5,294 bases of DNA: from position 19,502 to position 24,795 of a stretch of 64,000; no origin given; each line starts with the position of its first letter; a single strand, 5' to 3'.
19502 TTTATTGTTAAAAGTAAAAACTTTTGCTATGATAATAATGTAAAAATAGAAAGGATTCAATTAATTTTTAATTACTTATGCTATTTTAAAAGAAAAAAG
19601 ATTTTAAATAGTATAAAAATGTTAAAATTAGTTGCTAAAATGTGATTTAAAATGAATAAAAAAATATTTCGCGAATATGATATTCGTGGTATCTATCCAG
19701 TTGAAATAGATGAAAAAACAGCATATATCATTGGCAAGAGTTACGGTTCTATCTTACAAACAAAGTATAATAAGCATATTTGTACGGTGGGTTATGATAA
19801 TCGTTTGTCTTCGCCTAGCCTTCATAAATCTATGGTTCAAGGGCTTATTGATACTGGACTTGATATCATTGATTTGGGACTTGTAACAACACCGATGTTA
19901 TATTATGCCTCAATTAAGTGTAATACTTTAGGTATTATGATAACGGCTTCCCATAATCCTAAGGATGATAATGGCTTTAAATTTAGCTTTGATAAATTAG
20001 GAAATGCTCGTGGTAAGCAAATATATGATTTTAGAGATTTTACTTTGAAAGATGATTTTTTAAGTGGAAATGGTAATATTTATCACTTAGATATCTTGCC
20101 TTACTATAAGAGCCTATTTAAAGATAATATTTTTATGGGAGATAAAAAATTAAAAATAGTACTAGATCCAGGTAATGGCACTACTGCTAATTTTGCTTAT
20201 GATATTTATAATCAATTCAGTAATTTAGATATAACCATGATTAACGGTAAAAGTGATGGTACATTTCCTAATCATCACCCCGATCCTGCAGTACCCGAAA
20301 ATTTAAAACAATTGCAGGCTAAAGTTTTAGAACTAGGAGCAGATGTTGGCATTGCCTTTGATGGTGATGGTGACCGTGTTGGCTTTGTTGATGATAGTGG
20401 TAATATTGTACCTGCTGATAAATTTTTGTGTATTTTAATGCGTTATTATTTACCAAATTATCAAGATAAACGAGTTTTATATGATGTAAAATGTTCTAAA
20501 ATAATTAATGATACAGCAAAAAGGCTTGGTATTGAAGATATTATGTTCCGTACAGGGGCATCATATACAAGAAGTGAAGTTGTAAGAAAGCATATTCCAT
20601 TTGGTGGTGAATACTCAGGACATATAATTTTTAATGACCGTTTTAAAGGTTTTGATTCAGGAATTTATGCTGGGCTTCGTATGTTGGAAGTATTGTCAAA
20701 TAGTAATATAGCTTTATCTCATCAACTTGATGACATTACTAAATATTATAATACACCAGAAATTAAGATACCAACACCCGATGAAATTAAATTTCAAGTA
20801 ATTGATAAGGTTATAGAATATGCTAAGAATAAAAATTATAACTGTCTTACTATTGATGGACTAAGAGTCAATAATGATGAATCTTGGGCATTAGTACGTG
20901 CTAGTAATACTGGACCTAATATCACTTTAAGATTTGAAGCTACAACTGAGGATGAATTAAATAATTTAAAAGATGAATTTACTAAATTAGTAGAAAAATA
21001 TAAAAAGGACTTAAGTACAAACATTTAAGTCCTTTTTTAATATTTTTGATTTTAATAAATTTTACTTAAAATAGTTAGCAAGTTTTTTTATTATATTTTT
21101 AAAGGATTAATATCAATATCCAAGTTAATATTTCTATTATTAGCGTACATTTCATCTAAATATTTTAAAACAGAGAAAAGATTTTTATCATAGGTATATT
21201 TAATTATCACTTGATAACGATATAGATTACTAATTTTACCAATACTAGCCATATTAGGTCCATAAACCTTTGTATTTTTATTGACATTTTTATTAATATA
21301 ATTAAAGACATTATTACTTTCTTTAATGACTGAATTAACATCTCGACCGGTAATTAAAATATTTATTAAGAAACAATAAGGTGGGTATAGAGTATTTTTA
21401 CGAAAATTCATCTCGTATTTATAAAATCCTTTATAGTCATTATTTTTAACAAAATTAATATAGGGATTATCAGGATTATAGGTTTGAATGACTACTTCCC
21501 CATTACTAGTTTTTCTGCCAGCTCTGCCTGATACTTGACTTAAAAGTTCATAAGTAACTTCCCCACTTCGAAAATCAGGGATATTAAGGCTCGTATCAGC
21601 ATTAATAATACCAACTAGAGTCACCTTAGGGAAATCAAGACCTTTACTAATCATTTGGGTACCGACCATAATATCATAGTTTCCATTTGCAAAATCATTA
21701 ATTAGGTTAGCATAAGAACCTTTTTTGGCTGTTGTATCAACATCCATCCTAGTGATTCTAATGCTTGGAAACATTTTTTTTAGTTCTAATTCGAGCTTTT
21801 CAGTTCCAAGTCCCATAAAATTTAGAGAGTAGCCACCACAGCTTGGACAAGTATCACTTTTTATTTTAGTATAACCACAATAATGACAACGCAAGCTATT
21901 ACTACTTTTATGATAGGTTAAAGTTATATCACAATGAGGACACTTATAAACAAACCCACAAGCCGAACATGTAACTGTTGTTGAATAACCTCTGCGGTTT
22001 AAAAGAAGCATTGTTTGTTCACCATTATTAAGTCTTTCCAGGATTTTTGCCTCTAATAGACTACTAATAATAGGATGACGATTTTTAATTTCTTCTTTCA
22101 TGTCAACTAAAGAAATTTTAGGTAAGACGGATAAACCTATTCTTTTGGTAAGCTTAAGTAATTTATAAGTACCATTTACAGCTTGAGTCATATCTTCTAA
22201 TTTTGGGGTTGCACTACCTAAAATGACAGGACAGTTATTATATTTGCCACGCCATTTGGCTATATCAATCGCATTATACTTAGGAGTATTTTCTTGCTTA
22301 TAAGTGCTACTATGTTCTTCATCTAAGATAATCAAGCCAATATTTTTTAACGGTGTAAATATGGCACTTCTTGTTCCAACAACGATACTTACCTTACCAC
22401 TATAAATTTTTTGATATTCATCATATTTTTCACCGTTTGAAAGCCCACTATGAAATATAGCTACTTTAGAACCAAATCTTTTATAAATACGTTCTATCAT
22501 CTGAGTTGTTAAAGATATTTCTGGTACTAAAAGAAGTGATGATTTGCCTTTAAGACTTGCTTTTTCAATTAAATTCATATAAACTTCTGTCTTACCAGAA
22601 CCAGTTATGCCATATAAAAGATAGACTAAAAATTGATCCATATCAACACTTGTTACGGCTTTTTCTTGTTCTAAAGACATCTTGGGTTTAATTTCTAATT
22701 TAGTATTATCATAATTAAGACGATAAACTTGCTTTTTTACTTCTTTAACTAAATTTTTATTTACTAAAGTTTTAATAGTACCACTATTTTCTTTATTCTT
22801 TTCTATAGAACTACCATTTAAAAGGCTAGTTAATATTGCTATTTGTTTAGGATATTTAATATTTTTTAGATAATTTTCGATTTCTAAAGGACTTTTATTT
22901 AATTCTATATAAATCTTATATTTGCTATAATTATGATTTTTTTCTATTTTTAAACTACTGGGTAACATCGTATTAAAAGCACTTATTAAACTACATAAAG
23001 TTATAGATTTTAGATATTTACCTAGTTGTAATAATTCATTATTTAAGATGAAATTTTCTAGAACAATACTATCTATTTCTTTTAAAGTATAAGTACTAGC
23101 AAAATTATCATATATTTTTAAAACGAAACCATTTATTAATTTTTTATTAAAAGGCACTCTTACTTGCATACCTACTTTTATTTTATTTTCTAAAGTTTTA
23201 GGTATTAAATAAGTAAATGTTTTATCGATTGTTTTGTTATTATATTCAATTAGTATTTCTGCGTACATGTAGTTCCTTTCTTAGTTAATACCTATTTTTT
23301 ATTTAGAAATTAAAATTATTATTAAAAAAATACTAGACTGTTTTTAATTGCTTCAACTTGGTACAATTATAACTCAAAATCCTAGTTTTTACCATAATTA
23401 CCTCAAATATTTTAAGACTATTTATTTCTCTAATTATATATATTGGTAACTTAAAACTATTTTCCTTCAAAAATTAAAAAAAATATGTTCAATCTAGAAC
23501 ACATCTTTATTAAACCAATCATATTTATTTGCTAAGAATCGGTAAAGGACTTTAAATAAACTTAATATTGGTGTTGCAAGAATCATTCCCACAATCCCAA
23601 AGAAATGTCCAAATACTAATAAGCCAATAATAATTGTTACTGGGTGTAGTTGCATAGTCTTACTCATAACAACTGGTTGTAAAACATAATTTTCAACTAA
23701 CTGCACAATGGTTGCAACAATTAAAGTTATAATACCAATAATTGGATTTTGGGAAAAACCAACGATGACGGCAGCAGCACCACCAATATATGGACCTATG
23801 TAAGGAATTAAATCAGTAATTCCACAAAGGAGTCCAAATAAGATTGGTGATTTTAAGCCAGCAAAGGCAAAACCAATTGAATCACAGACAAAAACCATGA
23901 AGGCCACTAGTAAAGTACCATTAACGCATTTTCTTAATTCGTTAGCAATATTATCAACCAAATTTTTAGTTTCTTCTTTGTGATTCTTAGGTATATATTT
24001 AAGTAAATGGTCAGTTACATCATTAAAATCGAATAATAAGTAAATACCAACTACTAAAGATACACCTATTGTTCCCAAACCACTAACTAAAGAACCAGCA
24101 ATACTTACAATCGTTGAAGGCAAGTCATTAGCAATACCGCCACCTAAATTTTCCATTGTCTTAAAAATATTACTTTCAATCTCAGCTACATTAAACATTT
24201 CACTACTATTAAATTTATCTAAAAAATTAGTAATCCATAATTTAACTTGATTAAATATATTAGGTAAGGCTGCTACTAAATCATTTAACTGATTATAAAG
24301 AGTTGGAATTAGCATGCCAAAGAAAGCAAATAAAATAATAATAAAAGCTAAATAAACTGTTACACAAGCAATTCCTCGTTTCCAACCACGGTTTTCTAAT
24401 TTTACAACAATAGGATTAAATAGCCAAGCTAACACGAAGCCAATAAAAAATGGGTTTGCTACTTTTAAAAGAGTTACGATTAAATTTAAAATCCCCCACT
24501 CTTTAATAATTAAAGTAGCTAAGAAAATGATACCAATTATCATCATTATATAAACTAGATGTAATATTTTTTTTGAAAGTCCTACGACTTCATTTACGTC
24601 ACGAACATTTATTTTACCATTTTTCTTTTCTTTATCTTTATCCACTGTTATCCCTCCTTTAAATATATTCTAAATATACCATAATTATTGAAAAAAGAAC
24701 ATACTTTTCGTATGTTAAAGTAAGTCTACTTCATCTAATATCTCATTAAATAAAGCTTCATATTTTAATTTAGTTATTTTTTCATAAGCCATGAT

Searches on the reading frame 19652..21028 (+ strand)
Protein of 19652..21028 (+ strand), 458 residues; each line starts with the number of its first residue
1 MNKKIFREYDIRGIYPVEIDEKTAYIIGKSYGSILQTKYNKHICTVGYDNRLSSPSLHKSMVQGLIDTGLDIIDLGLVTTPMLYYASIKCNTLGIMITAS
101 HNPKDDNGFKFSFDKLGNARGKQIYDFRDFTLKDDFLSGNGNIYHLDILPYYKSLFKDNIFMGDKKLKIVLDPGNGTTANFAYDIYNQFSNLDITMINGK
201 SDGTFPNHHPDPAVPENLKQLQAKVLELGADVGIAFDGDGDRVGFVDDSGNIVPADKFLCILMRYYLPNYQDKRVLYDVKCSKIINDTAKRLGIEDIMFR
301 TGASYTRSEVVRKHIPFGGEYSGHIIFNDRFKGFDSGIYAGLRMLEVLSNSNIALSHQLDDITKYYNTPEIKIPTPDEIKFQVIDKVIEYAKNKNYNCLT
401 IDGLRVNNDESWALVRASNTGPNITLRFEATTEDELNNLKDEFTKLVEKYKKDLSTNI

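Call 67: search_protein_families(library=pfam, proteins=[window:19652-21028:+], max_evalue=0.001)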
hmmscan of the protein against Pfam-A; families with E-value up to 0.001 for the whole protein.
window:19652-21028:+ (458 aa): 4 families
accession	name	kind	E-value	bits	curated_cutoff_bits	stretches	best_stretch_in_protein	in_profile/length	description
PF02878.22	PGM_PMM_I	-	5.6e-31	107.5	22.5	1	4-113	2-113/138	Phosphoglucomutase/phosphomannomutase, alpha/beta/alpha domain I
PF02879.22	PGM_PMM_II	-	1.4e-22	80.6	29.3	1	162-250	16-103/103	Phosphoglucomutase/phosphomannomutase, alpha/beta/alpha domain II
PF02880.22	PGM_PMM_III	-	4.9e-19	69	20.7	1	255-364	2-114/115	Phosphoglucomutase/phosphomannomutase, alpha/beta/alpha domain III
PF00408.26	PGM_PMM_IV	-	1.5e-10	41.4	23.1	1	370-445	1-67/68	Phosphoglucomutase/phosphomannomutase, C-terminal domain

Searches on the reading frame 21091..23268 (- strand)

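Call 67: search_protein_families(library=pfam, proteins=[window:21091-23268:-], max_evalue=0.001)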
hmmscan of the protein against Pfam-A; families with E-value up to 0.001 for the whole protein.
window:21091-23268:- (725 aa): 6 families
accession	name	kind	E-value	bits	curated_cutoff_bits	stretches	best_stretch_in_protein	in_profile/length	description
PF17764.6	PriA_3primeBD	-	1.2e-19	70.4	22.7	1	10-103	7-96/96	3'DNA-binding domain (3'BD)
PF18074.6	PriA_C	-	1.8e-18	67.6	26.9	1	630-722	1-95/95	Primosomal protein N C-terminal domain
PF00270.35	DEAD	-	4.4e-18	66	26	1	201-360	4-164/167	DEAD/DEAH box helicase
PF04851.21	ResIII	-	1.7e-17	64.2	22.5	1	200-356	7-163/164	Type III restriction enzyme, res subunit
PF00271.37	Helicase_C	-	2.1e-14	54.1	23.5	1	499-586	38-109/110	Helicase conserved C-terminal domain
PF18319.7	Zn_ribbon_PriA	-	1.3e-13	51.1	26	1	443-468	1-26/27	PriA DNA helicase Cys-rich region (CRR) domain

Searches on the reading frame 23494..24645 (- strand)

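Call 67: search_protein_families(library=pfam, proteins=[window:23494-24645:-], max_evalue=0.001)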
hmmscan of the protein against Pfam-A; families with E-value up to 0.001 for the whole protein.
window:23494-24645:- (383 aa): 1 family
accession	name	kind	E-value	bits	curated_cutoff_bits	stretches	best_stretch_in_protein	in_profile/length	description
PF01594.21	AI-2E_transport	-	3.4e-63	214.3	34.3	1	51-370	19-325/327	AI-2E family transporter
